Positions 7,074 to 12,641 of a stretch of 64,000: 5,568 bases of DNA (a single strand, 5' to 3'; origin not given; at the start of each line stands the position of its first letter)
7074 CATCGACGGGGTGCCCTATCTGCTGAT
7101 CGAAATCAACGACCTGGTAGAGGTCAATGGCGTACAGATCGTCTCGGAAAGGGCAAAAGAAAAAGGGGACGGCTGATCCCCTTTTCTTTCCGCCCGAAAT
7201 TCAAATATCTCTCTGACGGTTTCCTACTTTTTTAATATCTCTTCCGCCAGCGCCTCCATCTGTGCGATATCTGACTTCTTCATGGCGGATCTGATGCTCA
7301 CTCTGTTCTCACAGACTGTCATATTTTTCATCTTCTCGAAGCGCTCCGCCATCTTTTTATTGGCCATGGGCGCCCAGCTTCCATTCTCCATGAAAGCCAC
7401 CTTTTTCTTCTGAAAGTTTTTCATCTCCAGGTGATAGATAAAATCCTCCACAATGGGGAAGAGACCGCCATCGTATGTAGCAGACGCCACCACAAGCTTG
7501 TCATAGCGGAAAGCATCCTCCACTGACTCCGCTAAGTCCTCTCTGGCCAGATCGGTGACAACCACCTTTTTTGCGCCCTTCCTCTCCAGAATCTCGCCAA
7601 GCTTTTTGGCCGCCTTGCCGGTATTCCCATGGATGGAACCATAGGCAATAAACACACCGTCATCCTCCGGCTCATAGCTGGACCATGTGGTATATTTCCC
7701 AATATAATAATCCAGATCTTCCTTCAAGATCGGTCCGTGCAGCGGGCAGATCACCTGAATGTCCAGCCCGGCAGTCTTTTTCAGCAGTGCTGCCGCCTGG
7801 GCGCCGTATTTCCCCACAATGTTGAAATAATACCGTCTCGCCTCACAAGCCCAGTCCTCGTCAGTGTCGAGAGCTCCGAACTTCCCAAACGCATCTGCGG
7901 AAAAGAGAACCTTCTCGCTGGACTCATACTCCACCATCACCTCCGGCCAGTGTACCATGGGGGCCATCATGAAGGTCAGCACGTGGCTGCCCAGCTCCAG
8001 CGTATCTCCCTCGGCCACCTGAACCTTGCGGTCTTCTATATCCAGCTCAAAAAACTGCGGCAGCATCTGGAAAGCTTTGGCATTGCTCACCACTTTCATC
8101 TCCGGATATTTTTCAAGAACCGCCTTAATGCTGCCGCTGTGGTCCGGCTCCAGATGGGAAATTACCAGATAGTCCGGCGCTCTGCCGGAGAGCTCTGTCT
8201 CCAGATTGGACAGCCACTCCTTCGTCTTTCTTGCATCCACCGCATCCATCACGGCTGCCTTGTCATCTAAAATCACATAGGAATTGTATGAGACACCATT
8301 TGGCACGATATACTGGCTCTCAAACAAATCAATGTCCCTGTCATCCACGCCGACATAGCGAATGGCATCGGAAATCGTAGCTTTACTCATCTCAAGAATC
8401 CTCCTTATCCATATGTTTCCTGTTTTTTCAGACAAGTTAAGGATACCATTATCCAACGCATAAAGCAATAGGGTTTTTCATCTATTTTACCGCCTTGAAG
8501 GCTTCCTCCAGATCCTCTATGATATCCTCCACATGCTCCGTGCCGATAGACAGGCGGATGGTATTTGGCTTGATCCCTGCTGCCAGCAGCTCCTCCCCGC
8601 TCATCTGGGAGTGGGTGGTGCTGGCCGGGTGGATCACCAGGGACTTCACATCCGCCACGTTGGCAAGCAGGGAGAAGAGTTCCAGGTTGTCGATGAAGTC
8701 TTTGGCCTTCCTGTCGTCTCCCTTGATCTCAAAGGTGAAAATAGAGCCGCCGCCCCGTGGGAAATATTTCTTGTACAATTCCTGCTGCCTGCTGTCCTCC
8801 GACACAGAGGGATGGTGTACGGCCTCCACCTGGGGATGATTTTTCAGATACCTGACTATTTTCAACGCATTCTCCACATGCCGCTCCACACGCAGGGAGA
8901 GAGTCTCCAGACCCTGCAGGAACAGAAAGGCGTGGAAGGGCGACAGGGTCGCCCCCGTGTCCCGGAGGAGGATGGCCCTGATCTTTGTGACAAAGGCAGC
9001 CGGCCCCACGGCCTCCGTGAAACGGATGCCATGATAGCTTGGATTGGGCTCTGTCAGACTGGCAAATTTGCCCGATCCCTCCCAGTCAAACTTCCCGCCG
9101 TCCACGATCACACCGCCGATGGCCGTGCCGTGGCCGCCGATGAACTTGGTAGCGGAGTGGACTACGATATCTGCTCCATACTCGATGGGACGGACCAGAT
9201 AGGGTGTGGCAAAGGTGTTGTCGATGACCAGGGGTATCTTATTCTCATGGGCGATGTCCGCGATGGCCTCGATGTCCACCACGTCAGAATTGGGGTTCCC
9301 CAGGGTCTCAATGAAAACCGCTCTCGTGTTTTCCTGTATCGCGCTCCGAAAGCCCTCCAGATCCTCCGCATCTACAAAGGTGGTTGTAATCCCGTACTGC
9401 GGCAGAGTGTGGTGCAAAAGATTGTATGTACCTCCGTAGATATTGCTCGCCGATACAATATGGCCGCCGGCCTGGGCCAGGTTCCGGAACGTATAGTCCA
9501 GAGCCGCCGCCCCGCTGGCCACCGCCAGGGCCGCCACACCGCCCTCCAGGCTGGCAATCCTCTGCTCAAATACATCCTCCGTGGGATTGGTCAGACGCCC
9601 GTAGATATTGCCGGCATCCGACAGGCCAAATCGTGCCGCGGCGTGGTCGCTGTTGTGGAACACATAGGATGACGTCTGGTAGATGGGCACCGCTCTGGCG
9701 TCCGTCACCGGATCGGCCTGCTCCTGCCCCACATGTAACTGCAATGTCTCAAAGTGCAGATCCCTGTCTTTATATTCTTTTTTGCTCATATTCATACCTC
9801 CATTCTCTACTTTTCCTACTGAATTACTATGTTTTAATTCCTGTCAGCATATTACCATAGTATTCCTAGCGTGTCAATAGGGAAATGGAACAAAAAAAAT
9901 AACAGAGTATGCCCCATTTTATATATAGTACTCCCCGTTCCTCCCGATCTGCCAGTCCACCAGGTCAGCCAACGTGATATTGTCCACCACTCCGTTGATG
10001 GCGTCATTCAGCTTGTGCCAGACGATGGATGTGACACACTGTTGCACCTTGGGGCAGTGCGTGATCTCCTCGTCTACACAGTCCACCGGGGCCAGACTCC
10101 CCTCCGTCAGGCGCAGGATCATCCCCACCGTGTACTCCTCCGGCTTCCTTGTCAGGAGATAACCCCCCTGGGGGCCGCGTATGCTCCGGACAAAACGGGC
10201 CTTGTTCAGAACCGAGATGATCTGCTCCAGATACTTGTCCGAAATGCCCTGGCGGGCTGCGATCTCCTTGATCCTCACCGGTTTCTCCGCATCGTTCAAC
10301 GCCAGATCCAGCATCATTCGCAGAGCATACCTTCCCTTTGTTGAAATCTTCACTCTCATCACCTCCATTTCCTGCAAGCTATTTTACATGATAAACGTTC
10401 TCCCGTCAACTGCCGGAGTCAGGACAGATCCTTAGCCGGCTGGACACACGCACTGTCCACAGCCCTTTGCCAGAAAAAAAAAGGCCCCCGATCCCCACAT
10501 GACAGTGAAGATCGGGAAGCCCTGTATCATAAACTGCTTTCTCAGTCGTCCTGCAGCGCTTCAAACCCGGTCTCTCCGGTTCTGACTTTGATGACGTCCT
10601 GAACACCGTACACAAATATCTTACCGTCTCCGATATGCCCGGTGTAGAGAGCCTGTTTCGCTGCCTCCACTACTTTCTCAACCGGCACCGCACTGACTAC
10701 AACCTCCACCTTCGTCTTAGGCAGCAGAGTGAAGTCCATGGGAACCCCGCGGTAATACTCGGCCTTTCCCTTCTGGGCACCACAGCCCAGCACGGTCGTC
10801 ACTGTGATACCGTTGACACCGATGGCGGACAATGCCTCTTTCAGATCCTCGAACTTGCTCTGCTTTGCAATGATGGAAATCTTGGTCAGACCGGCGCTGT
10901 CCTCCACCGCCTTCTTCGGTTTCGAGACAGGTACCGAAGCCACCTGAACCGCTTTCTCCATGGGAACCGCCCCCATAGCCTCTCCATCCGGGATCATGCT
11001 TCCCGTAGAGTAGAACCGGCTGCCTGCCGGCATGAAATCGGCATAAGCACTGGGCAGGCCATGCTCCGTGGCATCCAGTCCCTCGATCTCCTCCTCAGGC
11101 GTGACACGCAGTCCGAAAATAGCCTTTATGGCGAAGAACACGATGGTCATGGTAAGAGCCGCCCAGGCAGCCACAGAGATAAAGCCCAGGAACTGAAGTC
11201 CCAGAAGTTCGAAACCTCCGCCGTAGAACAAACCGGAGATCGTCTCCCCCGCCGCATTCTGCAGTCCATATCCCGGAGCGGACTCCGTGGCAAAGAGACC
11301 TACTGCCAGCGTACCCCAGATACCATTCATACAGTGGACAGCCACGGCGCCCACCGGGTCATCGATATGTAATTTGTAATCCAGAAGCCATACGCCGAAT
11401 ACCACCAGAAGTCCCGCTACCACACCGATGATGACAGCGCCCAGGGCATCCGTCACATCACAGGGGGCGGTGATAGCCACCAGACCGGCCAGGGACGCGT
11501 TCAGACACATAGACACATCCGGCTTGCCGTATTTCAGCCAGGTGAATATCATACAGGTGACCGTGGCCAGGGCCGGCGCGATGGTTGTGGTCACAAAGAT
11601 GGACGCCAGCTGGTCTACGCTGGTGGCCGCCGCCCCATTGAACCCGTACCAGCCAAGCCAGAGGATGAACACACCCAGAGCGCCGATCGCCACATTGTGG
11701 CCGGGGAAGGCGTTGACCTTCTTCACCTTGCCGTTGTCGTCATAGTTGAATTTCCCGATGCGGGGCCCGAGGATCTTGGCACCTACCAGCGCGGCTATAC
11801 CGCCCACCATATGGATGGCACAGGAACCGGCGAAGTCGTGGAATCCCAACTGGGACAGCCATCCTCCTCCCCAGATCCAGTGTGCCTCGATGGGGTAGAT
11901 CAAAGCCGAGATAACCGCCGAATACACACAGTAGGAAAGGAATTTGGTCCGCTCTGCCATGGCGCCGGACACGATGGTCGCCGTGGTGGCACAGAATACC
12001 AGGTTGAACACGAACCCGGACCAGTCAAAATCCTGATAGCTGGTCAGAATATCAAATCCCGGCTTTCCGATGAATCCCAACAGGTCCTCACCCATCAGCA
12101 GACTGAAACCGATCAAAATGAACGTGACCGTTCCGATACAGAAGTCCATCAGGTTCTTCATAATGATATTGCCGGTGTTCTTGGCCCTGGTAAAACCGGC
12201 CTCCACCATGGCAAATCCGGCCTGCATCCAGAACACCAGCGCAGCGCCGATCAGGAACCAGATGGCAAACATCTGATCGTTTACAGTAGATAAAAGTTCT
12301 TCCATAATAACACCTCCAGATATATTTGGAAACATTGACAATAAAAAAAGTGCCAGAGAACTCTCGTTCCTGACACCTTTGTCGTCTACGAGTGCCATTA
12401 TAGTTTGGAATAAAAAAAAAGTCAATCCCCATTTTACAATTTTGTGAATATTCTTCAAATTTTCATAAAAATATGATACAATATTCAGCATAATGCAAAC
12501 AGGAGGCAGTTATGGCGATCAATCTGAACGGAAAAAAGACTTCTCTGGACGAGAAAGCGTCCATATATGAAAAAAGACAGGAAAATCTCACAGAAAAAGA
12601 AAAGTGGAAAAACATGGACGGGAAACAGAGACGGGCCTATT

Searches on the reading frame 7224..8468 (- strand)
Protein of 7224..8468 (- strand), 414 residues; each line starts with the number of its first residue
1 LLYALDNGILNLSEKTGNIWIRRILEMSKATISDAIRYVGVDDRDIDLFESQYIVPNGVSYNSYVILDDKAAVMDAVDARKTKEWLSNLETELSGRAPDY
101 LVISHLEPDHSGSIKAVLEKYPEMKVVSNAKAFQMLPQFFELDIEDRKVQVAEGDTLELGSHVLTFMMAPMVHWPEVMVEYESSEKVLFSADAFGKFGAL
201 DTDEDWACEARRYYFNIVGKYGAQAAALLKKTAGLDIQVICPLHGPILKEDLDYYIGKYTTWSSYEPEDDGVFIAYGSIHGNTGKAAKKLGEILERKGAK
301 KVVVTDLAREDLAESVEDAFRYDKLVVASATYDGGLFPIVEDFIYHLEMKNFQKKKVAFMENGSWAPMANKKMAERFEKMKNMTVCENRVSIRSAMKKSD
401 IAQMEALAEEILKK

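Call 63: search_protein_families(library=pfam, proteins=[window:7224-8468:-], max_evalue=0.00001)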
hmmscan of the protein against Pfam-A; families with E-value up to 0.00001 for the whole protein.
window:7224-8468:- (414 aa): 4 families
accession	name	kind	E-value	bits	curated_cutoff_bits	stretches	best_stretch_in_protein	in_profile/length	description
PF19583.5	ODP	-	2.4e-17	63.9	27.2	1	59-245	1-194/194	ODP family beta lactamase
PF00753.33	Lactamase_B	-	8.8e-12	45.8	22.7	1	59-204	4-161/196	Metallo-beta-lactamase superfamily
PF12724.12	Flavodoxin_5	-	5.1e-08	33.8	27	1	274-378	2-101/145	Flavodoxin domain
PF00258.30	Flavodoxin_1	-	1.3e-07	32.3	25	1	274-386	1-122/143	Flavodoxin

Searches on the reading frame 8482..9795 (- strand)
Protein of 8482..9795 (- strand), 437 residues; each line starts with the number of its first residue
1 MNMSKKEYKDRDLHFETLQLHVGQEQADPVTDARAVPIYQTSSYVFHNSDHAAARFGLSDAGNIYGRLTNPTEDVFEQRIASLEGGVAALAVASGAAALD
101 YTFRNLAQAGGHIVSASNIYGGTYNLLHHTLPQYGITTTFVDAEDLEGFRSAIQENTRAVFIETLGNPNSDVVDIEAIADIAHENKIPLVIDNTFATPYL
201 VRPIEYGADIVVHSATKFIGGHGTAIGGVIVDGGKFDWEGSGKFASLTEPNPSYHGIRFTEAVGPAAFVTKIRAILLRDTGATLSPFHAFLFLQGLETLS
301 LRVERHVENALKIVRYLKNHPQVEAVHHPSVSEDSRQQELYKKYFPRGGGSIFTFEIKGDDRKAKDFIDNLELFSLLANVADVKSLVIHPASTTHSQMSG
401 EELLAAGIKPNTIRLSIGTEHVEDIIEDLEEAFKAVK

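Call 63: search_protein_families(library=pfam, proteins=[window:8482-9795:-], max_evalue=0.00001)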
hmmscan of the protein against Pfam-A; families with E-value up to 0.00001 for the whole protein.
window:8482-9795:- (437 aa): 4 families
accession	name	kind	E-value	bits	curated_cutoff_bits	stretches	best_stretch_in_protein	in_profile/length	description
PF01053.26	Cys_Met_Meta_PP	-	1.9e-135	451.8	27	1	16-434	1-381/381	Cys/Met metabolism PLP-dependent enzyme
PF01041.23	DegT_DnrJ_EryC1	-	2.3e-08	34.1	19.8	1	71-194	24-147/360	DegT/DnrJ/EryC1/StrS aminotransferase family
PF00155.27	Aminotran_1_2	-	3.1e-06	27.1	19.7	1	62-227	33-229/361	Aminotransferase class I and II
PF00266.25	Aminotran_5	-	9.5e-06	25.2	21.5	0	145-226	128-210/371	Aminotransferase class-V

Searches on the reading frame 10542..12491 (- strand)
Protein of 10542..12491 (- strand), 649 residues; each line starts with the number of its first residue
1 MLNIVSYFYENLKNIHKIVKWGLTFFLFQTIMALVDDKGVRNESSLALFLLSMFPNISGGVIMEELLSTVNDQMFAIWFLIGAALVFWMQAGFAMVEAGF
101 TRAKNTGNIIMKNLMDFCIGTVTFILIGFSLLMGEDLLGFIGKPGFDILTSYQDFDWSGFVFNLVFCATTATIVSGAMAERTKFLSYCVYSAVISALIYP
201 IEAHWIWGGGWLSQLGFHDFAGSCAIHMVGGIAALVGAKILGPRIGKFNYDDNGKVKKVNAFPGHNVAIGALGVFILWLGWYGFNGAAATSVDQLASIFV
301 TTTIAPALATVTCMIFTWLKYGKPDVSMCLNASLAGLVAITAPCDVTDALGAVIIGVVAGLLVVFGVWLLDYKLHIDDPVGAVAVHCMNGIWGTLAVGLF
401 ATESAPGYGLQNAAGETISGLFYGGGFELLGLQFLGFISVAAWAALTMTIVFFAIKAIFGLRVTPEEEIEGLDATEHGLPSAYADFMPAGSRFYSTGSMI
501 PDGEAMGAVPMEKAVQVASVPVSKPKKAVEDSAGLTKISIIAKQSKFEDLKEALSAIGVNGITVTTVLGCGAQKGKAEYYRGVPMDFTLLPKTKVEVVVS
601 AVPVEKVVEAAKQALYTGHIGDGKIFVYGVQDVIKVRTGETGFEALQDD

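Call 63: search_protein_families(library=pfam, proteins=[window:10542-12491:-], max_evalue=0.00001)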
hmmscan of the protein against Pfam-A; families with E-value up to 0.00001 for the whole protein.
window:10542-12491:- (649 aa): 2 families
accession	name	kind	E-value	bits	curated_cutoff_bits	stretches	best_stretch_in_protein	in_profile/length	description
PF00909.26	Ammonium_transp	-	2.3e-123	412.3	23.2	1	77-479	1-396/399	Ammonium Transporter Family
PF00543.27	P-II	-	2.2e-24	86.2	25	1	536-640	2-102/102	Nitrogen regulatory protein P-II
